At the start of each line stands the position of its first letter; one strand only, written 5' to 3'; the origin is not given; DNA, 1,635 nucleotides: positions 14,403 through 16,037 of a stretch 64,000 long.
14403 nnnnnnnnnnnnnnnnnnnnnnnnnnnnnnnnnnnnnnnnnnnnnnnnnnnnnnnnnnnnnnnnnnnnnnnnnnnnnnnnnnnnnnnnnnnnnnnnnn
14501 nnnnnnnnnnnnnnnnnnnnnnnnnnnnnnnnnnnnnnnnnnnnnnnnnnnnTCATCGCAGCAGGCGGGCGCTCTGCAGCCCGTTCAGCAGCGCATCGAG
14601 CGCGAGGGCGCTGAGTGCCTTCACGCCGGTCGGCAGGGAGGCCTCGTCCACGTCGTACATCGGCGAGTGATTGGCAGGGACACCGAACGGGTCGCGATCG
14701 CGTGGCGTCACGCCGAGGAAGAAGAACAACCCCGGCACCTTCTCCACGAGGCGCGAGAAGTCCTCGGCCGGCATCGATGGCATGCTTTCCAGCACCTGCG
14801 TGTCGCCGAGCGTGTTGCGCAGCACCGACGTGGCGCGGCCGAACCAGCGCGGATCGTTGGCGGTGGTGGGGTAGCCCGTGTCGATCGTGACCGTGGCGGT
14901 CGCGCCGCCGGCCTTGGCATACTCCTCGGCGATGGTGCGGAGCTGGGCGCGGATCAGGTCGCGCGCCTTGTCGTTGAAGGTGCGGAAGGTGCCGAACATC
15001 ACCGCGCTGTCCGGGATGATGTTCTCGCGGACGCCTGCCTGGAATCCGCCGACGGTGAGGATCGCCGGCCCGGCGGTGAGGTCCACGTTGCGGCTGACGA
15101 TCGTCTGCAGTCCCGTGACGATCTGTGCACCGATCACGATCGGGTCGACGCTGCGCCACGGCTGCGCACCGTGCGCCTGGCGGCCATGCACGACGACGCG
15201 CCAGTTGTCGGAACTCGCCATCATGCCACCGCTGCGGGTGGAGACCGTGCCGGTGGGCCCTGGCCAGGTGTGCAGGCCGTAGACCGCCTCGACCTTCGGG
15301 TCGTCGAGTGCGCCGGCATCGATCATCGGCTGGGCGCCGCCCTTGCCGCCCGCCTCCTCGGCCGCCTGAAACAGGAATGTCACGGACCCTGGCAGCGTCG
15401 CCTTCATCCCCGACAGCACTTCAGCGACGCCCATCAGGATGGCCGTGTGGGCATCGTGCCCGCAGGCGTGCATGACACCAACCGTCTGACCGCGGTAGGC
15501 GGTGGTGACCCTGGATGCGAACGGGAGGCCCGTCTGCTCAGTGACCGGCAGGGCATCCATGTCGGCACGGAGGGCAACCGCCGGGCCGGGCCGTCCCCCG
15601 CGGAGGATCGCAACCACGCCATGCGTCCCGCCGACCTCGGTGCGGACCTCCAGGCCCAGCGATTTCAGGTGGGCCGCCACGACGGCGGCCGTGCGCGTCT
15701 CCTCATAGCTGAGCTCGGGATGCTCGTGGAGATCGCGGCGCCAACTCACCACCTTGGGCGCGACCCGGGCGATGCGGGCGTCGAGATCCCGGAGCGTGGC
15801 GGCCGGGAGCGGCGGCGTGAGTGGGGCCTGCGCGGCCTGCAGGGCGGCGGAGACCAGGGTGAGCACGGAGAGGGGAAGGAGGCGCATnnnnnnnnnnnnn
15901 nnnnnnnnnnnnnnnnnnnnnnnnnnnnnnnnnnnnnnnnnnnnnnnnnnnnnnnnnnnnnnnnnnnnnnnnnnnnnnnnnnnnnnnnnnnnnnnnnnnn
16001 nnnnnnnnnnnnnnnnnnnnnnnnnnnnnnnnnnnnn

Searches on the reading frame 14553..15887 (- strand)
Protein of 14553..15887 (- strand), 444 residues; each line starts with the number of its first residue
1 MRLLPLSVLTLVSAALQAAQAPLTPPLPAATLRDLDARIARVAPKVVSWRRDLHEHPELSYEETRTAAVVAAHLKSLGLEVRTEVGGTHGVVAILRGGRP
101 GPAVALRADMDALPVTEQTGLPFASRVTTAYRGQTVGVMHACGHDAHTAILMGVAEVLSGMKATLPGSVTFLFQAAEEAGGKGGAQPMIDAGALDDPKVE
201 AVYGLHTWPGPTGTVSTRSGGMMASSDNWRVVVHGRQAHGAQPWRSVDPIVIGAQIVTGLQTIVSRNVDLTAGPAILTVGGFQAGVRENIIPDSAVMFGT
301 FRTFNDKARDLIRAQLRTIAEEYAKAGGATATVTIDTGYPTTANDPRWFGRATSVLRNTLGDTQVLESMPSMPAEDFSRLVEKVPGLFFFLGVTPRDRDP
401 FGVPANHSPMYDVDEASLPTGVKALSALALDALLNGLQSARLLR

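Call 69: search_protein_families(library=pfam, proteins=[window:14553-15887:-], max_evalue=0.0001)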
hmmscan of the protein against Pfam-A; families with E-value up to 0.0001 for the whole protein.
window:14553-15887:- (444 aa): 2 families
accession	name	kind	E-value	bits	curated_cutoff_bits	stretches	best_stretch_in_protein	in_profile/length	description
PF01546.33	Peptidase_M20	-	3.1e-41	142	24.6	1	105-430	1-205/206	Peptidase family M20/M25/M40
PF07687.19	M20_dimer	-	3.5e-10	40.2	21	1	228-326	8-105/107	Peptidase dimerisation domain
